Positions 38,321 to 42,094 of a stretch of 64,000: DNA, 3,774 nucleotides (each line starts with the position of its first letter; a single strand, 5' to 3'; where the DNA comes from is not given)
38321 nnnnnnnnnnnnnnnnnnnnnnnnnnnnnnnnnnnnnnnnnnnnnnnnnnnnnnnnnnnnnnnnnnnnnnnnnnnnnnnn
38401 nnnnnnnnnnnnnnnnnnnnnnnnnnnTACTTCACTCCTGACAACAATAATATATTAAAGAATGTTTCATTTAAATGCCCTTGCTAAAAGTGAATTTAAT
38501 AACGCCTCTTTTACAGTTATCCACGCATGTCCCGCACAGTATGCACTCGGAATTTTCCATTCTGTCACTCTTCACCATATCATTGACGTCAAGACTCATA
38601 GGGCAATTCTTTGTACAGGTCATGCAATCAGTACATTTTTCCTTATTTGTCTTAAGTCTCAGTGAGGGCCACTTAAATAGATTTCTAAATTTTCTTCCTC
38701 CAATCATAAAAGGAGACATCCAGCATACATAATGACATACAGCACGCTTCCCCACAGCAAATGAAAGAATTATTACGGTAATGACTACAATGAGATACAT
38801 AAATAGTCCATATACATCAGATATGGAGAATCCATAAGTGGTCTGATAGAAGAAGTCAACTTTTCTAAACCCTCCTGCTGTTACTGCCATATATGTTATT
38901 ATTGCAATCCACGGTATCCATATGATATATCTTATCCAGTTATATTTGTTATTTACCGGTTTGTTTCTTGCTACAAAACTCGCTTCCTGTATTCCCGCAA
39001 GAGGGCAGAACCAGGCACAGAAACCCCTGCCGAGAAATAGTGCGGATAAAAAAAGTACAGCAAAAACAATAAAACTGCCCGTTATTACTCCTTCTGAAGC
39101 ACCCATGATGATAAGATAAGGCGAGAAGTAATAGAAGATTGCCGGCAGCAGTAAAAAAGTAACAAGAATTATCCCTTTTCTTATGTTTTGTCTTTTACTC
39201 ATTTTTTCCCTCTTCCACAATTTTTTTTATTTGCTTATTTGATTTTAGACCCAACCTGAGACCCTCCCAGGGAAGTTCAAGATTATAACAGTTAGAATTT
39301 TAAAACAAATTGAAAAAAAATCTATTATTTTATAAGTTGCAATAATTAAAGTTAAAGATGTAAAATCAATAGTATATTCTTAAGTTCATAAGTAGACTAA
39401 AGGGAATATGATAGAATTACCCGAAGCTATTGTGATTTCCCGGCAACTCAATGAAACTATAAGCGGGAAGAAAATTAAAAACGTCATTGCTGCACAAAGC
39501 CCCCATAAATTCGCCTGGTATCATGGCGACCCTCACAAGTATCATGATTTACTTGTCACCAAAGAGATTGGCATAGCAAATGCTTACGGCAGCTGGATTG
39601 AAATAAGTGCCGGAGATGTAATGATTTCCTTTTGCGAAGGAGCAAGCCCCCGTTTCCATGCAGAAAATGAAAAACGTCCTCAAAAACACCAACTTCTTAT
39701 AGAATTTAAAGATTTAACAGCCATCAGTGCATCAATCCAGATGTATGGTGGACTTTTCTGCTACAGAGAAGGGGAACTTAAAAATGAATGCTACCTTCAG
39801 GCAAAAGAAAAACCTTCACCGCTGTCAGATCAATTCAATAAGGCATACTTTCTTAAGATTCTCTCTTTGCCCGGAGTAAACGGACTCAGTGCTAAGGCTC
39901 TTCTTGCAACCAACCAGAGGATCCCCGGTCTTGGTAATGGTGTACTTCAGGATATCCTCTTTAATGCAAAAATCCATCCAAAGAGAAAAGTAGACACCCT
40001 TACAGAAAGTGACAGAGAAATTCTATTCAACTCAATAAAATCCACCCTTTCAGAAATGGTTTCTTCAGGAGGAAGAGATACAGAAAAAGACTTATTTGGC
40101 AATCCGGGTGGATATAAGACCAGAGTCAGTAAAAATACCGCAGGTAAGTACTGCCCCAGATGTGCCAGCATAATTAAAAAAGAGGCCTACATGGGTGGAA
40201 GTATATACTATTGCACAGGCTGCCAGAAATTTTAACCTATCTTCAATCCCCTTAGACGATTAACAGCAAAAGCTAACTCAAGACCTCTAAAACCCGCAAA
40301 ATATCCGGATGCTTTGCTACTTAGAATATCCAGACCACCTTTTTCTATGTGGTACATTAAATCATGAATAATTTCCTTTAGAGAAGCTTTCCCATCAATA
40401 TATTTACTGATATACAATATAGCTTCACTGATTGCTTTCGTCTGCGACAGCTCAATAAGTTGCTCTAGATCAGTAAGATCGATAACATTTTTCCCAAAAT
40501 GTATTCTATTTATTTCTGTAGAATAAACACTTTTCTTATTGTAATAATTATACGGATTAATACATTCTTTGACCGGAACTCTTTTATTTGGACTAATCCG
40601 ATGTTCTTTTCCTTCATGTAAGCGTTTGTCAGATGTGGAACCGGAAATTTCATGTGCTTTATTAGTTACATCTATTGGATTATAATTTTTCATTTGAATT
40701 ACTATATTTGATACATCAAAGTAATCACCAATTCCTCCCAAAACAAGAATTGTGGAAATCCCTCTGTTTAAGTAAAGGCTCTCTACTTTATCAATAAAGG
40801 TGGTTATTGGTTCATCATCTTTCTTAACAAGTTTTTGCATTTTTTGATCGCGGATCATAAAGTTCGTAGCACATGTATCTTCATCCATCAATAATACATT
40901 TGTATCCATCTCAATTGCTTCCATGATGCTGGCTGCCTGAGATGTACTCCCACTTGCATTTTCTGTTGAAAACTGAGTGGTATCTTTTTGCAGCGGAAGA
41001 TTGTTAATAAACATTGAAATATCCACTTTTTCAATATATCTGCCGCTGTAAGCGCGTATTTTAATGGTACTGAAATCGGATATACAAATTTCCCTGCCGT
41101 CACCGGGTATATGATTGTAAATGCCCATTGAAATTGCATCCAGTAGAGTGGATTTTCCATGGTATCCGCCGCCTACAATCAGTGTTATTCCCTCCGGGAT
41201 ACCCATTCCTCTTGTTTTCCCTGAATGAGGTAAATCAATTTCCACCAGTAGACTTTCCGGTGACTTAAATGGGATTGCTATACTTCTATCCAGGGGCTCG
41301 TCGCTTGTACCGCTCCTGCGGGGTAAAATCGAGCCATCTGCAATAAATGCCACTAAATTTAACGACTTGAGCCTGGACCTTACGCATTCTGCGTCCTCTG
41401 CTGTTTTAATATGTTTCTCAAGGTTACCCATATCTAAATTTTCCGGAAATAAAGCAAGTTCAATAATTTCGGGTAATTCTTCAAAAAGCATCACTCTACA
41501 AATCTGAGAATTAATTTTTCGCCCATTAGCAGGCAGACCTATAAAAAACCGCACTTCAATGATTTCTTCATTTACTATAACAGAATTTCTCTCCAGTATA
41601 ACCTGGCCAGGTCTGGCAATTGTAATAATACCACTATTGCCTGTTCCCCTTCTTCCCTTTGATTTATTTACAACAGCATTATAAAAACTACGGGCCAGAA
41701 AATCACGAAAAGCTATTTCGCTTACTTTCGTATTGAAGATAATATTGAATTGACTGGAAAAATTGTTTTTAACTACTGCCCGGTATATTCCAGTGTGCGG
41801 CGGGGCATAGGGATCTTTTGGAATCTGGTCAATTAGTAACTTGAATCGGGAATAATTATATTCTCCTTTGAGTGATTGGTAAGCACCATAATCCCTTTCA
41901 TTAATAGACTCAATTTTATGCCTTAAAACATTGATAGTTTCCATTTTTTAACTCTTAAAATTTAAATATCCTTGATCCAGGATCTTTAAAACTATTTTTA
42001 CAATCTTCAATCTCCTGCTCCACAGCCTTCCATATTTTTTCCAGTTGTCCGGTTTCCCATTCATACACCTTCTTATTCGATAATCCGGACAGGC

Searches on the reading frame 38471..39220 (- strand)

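Call 9: search_protein_families(library=pfam, max_evalue=0.000001, proteins=[window:38471-39220:-])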
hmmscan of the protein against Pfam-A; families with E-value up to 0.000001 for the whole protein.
window:38471-39220:- (249 aa): 4 families
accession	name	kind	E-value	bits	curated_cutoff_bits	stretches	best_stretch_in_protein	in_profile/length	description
PF12801.12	Fer4_5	-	2.6e-09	37.3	22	1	49-83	5-39/48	4Fe-4S binding domain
PF13187.11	Fer4_9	-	1.6e-08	34.9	27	1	195-241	1-52/52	4Fe-4S dicluster domain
PF00037.32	Fer4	-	8.4e-08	32.2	21.1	0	224-242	6-24/24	4Fe-4S binding domain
PF13237.11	Fer4_10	-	1.8e-07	31.4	25.5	1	190-236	3-52/53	4Fe-4S dicluster domain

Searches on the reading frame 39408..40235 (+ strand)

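Call 9: search_protein_families(library=pfam, max_evalue=0.000001, proteins=[window:39408-40235:+])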
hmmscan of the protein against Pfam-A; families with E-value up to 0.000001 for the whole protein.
window:39408-40235:+ (275 aa): 1 family
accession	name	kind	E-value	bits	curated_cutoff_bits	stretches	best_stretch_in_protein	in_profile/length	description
PF06831.19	H2TH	-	5.9e-11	42.6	34.7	1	136-224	3-88/93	Formamidopyrimidine-DNA glycosylase H2TH domain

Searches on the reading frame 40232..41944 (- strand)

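Call 9: search_protein_families(library=pfam, max_evalue=0.000001, proteins=[window:40232-41944:-])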
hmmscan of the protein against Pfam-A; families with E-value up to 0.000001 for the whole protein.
window:40232-41944:- (570 aa): 3 families
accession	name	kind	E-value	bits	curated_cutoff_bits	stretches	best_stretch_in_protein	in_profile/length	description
PF09818.15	ABC_ATPase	-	1e-119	399.2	23.2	1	174-448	4-276/283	P-loop domain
PF20446.3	ABC_N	-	3.3e-40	138.1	26.5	1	7-166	4-160/162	ATPase of the ABC class N-terminal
PF21117.3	MRB1590_C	-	2.6e-25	89.4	27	1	475-569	4-101/102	MRB1590 C-terminal domain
